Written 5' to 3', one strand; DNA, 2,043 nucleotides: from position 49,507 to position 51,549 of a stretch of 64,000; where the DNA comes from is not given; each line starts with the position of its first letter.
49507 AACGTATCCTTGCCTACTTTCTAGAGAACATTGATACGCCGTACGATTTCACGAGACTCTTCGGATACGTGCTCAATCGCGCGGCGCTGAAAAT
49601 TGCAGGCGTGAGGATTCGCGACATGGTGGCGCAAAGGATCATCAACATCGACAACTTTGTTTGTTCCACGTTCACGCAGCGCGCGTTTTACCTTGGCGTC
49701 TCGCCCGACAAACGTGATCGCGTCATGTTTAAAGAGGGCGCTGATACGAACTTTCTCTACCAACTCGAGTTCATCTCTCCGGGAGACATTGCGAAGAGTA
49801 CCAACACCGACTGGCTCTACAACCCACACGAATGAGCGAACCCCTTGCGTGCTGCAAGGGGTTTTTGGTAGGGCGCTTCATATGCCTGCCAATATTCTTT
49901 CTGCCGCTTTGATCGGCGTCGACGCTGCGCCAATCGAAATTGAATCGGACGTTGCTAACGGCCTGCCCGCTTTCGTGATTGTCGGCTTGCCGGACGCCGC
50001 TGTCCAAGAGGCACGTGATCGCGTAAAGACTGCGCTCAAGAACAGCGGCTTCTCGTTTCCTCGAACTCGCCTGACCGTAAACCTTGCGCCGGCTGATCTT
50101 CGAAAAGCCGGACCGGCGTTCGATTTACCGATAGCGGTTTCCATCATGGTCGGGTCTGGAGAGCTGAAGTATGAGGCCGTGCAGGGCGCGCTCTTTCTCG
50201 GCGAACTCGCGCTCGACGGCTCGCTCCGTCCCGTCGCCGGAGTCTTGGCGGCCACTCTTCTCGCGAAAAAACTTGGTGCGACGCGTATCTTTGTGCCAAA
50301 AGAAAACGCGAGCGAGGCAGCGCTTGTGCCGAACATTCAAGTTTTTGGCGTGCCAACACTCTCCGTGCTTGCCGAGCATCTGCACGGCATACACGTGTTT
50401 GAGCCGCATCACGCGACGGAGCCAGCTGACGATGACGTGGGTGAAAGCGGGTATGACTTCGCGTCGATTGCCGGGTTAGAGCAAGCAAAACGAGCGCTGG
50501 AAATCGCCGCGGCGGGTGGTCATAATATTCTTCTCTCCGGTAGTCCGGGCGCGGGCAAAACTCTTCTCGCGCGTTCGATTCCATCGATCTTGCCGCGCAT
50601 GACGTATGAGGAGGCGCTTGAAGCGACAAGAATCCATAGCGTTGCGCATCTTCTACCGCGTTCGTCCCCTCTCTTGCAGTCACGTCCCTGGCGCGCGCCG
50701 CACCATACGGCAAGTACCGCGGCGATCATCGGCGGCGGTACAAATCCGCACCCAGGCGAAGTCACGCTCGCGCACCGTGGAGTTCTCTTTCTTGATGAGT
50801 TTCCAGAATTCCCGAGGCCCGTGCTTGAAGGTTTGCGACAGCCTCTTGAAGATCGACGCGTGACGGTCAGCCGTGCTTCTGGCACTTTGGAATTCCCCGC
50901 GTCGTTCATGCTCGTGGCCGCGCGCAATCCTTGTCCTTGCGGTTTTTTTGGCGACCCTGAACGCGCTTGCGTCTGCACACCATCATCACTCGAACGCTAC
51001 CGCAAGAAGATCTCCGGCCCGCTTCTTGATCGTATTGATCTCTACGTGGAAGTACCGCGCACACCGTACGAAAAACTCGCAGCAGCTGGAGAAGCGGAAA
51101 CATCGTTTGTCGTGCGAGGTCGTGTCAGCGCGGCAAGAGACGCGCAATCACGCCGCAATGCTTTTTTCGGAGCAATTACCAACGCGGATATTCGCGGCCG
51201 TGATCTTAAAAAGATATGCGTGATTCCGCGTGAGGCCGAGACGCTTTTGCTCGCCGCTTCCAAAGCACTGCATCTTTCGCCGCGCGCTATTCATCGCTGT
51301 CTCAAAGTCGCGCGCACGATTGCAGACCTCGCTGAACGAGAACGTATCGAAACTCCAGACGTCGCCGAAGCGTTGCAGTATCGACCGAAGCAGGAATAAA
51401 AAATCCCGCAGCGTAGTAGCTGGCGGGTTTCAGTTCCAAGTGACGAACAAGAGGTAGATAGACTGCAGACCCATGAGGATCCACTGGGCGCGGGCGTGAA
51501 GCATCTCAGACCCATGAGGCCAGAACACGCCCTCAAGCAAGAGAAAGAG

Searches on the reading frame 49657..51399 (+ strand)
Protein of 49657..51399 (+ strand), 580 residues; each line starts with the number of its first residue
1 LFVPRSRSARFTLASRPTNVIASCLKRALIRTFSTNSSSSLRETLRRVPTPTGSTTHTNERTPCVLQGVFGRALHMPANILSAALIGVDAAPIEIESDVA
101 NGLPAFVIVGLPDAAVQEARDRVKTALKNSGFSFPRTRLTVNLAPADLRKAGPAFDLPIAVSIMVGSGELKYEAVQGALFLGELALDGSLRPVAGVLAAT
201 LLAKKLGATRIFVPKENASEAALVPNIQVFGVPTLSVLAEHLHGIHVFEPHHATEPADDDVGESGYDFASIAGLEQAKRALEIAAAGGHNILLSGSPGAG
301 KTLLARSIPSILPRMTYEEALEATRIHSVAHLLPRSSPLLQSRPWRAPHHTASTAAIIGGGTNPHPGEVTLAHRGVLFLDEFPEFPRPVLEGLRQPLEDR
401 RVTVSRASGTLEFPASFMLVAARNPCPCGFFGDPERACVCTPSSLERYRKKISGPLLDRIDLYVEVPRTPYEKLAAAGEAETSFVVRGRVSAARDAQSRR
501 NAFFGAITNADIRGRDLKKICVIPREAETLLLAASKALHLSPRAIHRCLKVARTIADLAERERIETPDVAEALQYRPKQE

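Call 60: search_protein_families(library=pfam, proteins=[window:49657-51399:+], max_evalue=0.01)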
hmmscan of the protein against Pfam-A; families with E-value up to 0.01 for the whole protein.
window:49657-51399:+ (580 aa): 9 families
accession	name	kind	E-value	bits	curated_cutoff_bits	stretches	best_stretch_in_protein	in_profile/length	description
PF01078.27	Mg_chelatase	-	1.8e-90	302.3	20.3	1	267-473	1-206/207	Magnesium chelatase, subunit ChlI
PF13541.12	ChlI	-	5.3e-44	149.4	27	1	95-217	1-121/121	Subunit ChlI of Mg-chelatase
PF13335.12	Mg_chelatase_C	-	2.6e-26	92.5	26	1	481-576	2-94/94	Magnesium chelatase, subunit ChlI C-terminal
PF07728.20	AAA_5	-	2.3e-07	31.3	22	1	290-427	1-125/139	AAA domain (dynein-related subfamily)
PF00493.29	MCM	-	5.5e-07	29.4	23.3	1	366-427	114-175/224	MCM P-loop domain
PF00158.32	Sigma54_activat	-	2.3e-06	27.8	20.2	1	274-423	8-141/168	Sigma-54 interaction domain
PF13191.12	AAA_16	-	3.2e-05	24.9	32.6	1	275-323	10-63/167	AAA ATPase domain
PF05362.19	Lon_C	-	0.00022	21.3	21.1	1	141-226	98-181/205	Lon protease (S16) C-terminal proteolytic domain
PF07726.17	AAA_3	-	0.0013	19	27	0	377-426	66-113/131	ATPase family associated with various cellular activities (AAA)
